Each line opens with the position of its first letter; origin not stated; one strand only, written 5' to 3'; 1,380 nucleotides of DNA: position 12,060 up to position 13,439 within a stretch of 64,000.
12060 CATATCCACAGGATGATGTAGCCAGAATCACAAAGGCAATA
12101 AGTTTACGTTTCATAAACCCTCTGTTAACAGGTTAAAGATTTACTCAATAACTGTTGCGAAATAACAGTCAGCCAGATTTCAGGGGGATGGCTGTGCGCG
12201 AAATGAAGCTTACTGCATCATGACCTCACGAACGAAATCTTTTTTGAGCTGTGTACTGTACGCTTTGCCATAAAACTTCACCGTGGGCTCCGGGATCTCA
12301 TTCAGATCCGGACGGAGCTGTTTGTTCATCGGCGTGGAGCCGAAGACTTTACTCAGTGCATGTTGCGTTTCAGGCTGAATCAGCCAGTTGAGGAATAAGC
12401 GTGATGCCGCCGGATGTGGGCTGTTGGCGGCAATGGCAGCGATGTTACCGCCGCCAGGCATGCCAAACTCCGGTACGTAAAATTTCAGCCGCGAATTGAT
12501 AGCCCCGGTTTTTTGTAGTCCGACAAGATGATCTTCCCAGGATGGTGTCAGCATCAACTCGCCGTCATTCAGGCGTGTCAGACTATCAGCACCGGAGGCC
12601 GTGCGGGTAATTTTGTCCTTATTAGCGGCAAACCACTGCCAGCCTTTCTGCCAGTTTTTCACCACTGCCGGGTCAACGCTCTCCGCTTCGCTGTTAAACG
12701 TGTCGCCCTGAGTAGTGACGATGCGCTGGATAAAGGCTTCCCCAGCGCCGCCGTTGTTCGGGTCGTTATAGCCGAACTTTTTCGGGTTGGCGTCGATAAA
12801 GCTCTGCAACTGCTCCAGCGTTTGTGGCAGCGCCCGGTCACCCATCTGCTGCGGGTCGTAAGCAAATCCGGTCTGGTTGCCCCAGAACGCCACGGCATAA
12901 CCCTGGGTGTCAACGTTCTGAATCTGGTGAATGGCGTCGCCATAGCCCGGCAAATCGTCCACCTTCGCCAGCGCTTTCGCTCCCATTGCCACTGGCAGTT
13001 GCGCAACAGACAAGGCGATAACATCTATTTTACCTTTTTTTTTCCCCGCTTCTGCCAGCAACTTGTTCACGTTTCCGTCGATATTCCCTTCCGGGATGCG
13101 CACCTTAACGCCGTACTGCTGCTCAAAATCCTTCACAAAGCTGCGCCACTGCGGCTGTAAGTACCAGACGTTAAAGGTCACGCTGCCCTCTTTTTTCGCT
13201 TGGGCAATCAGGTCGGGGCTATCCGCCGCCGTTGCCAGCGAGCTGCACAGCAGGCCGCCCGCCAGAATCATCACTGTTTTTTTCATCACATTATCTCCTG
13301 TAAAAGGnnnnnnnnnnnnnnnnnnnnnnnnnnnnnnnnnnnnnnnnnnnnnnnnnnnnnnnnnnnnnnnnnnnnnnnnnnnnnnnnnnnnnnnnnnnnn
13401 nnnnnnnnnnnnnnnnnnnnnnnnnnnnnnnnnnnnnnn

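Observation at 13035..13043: Nine-base homopolymer in the coding region of the ABC binding-protein gene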

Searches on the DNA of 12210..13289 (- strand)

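Call 4: search_dna_similar(query=window:12210-13289:-, collection=ecoli_genomes, mode=near, max_rows=40, rows=spread)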
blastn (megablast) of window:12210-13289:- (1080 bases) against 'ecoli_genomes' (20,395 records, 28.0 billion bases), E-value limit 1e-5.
Records with a match: 74; places in all: 76; records where one place covers at least 80% of the query: 31.
Genomes with a match: 74 of 5426; with a place that covers at least 80% of the query: 31. Places per genome that has any: lowest 1, median 1, highest 2. On chromosomes: 73 places; on plasmids: 3.
Best place of each record, by identity: >=99% 36; 95-99% 3; 90-95% 35.
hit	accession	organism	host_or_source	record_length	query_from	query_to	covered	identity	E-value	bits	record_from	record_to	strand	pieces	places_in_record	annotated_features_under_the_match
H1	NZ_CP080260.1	Escherichia coli strain 135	Chicken fecal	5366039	1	1080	100%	99.8%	0e+0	1984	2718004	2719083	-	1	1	extracellular solute-binding protein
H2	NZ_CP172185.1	Escherichia coli strain GF60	chicken meat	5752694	1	1080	100%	99.7%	0e+0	1978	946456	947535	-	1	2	extracellular solute-binding protein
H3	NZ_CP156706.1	Escherichia coli strain PKF11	Milvus migrans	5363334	1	1080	100%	99.4%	0e+0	1962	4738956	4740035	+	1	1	extracellular solute-binding protein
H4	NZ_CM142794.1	Escherichia coli strain GPEC1040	chicken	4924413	1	1080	100%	99.4%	0e+0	1962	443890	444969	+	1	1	extracellular solute-binding protein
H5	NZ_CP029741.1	Escherichia coli strain AR_0085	missing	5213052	1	1080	100%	99.4%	0e+0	1956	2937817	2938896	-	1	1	extracellular solute-binding protein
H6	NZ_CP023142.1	Escherichia coli strain CFSAN061770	missing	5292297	1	1080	100%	99.4%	0e+0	1956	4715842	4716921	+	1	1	extracellular solute-binding protein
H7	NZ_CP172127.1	Escherichia coli strain GF43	chicken meat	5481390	1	1080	100%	99.4%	0e+0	1956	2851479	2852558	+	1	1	extracellular solute-binding protein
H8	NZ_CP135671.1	Escherichia coli strain TUM9803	missing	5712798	1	1080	100%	99.4%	0e+0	1956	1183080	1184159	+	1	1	extracellular solute-binding protein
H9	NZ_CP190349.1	Escherichia coli strain EC17CM2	chicken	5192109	1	1080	100%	99.4%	0e+0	1956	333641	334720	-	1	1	extracellular solute-binding protein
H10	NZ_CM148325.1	Escherichia coli strain 24A16CRGN010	Homo sapiens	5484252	1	1080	100%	99.4%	0e+0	1956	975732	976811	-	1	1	extracellular solute-binding protein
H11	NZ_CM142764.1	Escherichia coli strain GPEC60-33-648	chicken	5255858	1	1080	100%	99.3%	0e+0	1951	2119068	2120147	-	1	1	extracellular solute-binding protein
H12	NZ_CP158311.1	Escherichia coli strain CS5L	Chicken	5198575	1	1080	100%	99.3%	0e+0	1949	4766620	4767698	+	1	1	extracellular solute-binding protein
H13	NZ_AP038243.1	Escherichia coli strain HCM-27C-1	Gallus gallus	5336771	1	1080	100%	99.3%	0e+0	1949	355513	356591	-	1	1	extracellular solute-binding protein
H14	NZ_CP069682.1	Escherichia coli O176:H45 strain MIN9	Homo sapiens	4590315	6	1080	100%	99.3%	0e+0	1941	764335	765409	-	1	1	extracellular solute-binding protein | class I SAM-dependent DNA methyltransferase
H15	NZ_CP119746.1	Escherichia coli strain E15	chicken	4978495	6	1080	100%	99.3%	0e+0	1941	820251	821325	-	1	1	extracellular solute-binding protein | HsdM family class I SAM-dependent methyltransferase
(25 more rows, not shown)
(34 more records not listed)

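Call 5: search_dna_similar(query=window:12960-13120:-, collection=ecoli_genomes, mode=near, max_rows=60, rows=best)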
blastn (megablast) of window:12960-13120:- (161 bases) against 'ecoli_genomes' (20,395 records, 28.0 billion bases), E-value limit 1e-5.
Records with a match: 34; places in all: 35; records where one place covers at least 80% of the query: 34.
Genomes with a match: 34 of 5426; with a place that covers at least 80% of the query: 34. Places per genome that has any: lowest 1, median 1, highest 2. On chromosomes: 35 places; on plasmids: 0.
Best place of each record, by identity: >=99% 3; 95-99% 31.
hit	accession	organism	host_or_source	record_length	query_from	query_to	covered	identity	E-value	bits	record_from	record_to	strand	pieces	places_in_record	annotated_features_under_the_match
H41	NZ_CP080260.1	Escherichia coli strain 135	Chicken fecal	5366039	1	161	100%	99.4%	2e-76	292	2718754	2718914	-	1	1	extracellular solute-binding protein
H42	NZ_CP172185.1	Escherichia coli strain GF60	chicken meat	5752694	1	161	100%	99.4%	2e-76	292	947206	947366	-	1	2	extracellular solute-binding protein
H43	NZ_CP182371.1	Escherichia coli strain Br_112_kylling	-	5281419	1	161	100%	99.4%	2e-76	292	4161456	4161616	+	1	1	extracellular solute-binding protein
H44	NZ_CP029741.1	Escherichia coli strain AR_0085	missing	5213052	1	161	100%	98.8%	1e-74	287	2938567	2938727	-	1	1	extracellular solute-binding protein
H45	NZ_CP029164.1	Escherichia coli strain 104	chicken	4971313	1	161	100%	98.8%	1e-74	287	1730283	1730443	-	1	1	extracellular solute-binding protein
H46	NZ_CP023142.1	Escherichia coli strain CFSAN061770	missing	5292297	1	161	100%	98.8%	1e-74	287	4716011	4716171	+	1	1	extracellular solute-binding protein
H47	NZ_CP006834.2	Escherichia coli APEC O2-211 strain APEC O2-211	Gallus gallus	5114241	1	161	100%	98.8%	1e-74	287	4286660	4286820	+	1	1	extracellular solute-binding protein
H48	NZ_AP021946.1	Escherichia coli strain WP2-S18-ESBL-08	-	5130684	1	161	100%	98.8%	1e-74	287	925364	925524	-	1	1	extracellular solute-binding protein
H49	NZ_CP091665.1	Escherichia coli strain KOr019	river water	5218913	1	161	100%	98.8%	1e-74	287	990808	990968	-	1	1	extracellular solute-binding protein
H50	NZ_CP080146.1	Escherichia coli strain PK8276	chicken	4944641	1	161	100%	98.8%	1e-74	287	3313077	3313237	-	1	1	extracellular solute-binding protein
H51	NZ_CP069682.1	Escherichia coli O176:H45 strain MIN9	Homo sapiens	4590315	1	161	100%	98.8%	1e-74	287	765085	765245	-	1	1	extracellular solute-binding protein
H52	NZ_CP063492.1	Escherichia coli strain EF5-18-41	Gallus gallus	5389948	1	161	100%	98.8%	1e-74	287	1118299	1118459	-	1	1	extracellular solute-binding protein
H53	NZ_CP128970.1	Escherichia coli strain TUM1886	missing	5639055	1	161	100%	98.8%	1e-74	287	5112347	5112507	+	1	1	extracellular solute-binding protein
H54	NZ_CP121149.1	Escherichia coli strain E14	chicken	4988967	1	161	100%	98.8%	1e-74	287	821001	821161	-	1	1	extracellular solute-binding protein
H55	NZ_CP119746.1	Escherichia coli strain E15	chicken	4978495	1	161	100%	98.8%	1e-74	287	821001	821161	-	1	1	extracellular solute-binding protein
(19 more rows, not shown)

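Call 6: get_annotated_region(hit=H41, flank=6000)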
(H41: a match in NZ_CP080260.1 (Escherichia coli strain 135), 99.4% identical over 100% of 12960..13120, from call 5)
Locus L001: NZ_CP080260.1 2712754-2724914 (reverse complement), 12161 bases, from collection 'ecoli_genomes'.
description: Escherichia coli strain 135 chromosome, complete genome
organism: Escherichia coli strain 135 (NCBI taxid 562)
replicon: chromosome; assembly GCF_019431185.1
host: -; source: Chicken fecal; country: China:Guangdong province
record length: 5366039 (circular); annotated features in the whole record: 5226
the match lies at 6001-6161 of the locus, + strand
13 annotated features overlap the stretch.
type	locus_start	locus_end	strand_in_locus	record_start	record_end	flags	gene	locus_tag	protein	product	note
CDS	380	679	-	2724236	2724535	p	-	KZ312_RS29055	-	YebF family protein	internal stop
CDS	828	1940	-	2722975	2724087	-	-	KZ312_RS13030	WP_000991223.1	ROK family transcriptional regulator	-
CDS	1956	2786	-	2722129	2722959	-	-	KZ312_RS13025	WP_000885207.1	glycerophosphodiester phosphodiesterase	-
CDS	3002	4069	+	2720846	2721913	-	-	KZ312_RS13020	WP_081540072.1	ABC transporter ATP-binding protein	-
CDS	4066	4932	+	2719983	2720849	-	-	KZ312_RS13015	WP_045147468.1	ABC transporter permease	-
CDS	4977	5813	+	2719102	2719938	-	-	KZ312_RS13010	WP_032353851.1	ABC transporter permease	-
CDS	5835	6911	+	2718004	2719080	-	-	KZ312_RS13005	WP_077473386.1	extracellular solute-binding protein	-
CDS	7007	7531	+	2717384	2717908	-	sodC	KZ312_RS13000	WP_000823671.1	superoxide dismutase family protein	-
CDS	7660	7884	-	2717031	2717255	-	-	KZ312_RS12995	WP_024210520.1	hypothetical protein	-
CDS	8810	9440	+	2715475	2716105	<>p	-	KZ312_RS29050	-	IS3 family transposase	frameshifted; internal stop; incomplete; partial in the middle of a contig; missing N-terminus and C-terminus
CDS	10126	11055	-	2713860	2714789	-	-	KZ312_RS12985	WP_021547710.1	LysR substrate-binding domain-containing protein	-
CDS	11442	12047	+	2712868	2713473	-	-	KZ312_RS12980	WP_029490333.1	ankyrin repeat domain-containing protein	-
CDS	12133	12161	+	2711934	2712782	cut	-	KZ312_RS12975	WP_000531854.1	DUF2877 domain-containing protein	-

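Call 7: get_annotated_region(hit=H47, flank=6000)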
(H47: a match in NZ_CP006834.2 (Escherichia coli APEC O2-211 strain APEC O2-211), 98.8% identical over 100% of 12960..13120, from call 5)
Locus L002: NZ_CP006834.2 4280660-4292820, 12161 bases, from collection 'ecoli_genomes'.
description: Escherichia coli APEC O2-211 chromosome, complete genome
organism: Escherichia coli APEC O2-211 strain APEC O2-211 (NCBI taxid 1954351)
replicon: chromosome; assembly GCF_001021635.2
host: Gallus gallus; source: air sac; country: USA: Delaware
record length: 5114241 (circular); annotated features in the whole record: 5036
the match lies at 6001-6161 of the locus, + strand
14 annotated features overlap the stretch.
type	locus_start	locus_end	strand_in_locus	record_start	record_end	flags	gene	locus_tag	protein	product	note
CDS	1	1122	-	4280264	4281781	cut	-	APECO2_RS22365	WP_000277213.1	carbohydrate porin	-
CDS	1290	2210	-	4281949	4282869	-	-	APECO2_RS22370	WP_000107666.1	aminoimidazole riboside kinase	-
CDS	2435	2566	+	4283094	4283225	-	-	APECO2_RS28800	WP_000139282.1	hypothetical protein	-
CDS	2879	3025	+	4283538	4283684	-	-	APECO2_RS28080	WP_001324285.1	hypothetical protein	-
CDS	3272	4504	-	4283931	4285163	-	-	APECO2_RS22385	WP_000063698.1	restriction endonuclease subunit S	-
CDS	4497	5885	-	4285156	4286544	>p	-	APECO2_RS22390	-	HsdM family class I SAM-dependent methyltransferase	incomplete; partial in the middle of a contig; missing N-terminus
CDS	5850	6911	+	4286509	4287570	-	-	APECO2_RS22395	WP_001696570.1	extracellular solute-binding protein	-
CDS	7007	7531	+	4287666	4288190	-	sodC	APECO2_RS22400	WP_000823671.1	superoxide dismutase family protein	-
CDS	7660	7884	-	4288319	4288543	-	-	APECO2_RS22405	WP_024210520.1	hypothetical protein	-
CDS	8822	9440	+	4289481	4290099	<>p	-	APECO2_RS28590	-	IS3 family transposase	frameshifted; internal stop; incomplete; partial in the middle of a contig; missing N-terminus and C-terminus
CDS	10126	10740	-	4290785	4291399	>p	-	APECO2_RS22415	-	LysR substrate-binding domain-containing protein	incomplete; partial in the middle of a contig; missing N-terminus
CDS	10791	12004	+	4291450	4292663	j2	-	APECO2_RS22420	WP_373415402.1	IS3 family transposase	programmed frameshift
sequence_feature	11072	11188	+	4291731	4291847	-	-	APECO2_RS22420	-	-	AL1L pseudoknot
CDS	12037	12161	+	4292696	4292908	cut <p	-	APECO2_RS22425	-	transposase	internal stop; incomplete; partial in the middle of a contig; missing N-terminus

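Call 9: search_dna_similar(query=L002:6001-6161:+, collection=ecoli_genomes, mode=near, max_rows=60, rows=best)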
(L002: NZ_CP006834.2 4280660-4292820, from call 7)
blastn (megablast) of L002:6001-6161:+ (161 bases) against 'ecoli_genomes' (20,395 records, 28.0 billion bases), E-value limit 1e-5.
Records with a match: 34; places in all: 35; records where one place covers at least 80% of the query: 34.
Genomes with a match: 34 of 5426; with a place that covers at least 80% of the query: 34. Places per genome that has any: lowest 1, median 1, highest 2. On chromosomes: 35 places; on plasmids: 0.
Best place of each record, by identity: >=99% 31; 95-99% 3.
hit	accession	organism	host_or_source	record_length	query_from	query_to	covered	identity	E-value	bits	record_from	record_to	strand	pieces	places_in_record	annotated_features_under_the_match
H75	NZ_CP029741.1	Escherichia coli strain AR_0085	missing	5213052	1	161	100%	100.0%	5e-78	298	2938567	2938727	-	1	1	extracellular solute-binding protein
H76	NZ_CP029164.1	Escherichia coli strain 104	chicken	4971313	1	161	100%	100.0%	5e-78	298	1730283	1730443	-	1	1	extracellular solute-binding protein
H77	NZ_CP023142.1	Escherichia coli strain CFSAN061770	missing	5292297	1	161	100%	100.0%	5e-78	298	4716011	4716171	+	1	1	extracellular solute-binding protein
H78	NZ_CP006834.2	Escherichia coli APEC O2-211 strain APEC O2-211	Gallus gallus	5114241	1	161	100%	100.0%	5e-78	298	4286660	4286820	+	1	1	extracellular solute-binding protein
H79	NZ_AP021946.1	Escherichia coli strain WP2-S18-ESBL-08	-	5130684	1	161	100%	100.0%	5e-78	298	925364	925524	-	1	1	extracellular solute-binding protein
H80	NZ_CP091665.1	Escherichia coli strain KOr019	river water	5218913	1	161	100%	100.0%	5e-78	298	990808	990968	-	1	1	extracellular solute-binding protein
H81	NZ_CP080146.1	Escherichia coli strain PK8276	chicken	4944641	1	161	100%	100.0%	5e-78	298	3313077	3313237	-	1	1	extracellular solute-binding protein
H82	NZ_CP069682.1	Escherichia coli O176:H45 strain MIN9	Homo sapiens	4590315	1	161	100%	100.0%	5e-78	298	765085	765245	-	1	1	extracellular solute-binding protein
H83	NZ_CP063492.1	Escherichia coli strain EF5-18-41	Gallus gallus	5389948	1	161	100%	100.0%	5e-78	298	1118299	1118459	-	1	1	extracellular solute-binding protein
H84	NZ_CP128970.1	Escherichia coli strain TUM1886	missing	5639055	1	161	100%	100.0%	5e-78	298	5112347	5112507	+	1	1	extracellular solute-binding protein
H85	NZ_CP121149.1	Escherichia coli strain E14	chicken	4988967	1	161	100%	100.0%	5e-78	298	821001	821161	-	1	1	extracellular solute-binding protein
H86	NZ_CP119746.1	Escherichia coli strain E15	chicken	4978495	1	161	100%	100.0%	5e-78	298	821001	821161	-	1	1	extracellular solute-binding protein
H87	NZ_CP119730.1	Escherichia coli strain E32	chicken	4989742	1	161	100%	100.0%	5e-78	298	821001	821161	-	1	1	extracellular solute-binding protein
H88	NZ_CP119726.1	Escherichia coli strain E16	chicken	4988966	1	161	100%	100.0%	5e-78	298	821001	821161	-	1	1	extracellular solute-binding protein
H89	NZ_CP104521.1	Escherichia coli strain E5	Poultry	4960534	1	161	100%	100.0%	5e-78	298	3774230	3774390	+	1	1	extracellular solute-binding protein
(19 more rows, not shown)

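Call 13: get_annotated_region(hit=H12, flank=300)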
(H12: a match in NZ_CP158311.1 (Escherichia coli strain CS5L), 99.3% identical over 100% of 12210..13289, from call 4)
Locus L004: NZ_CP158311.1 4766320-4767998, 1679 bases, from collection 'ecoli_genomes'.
description: Escherichia coli strain CS5L chromosome, complete genome
organism: Escherichia coli strain CS5L (NCBI taxid 562)
replicon: chromosome; assembly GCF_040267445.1
host: Chicken; source: -; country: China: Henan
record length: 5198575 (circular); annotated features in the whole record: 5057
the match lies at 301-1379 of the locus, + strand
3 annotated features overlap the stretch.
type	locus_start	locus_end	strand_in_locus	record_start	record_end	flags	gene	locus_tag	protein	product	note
CDS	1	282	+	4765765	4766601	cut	-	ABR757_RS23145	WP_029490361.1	ABC transporter permease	-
CDS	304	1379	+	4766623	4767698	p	-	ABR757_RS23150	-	extracellular solute-binding protein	frameshifted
CDS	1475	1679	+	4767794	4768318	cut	sodC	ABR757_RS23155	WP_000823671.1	superoxide dismutase family protein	-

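Call 14: get_annotated_region(hit=H13, flank=300)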
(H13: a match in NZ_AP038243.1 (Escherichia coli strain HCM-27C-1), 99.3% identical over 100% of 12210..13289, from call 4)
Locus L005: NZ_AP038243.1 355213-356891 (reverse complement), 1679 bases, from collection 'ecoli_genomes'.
description: Escherichia coli strain HCM-27C-1 chromosome, complete genome
organism: Escherichia coli strain HCM-27C-1 (NCBI taxid 562)
replicon: chromosome; assembly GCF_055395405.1
host: Gallus gallus; source: chicken meat; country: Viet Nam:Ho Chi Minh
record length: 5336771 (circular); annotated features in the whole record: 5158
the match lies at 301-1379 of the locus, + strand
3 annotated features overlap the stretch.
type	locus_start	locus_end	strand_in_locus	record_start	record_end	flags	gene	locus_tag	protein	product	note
CDS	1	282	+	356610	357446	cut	-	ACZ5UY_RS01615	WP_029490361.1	ABC transporter permease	-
CDS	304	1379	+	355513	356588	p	-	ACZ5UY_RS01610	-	extracellular solute-binding protein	frameshifted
CDS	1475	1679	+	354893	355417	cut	sodC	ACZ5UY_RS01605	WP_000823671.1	superoxide dismutase family protein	-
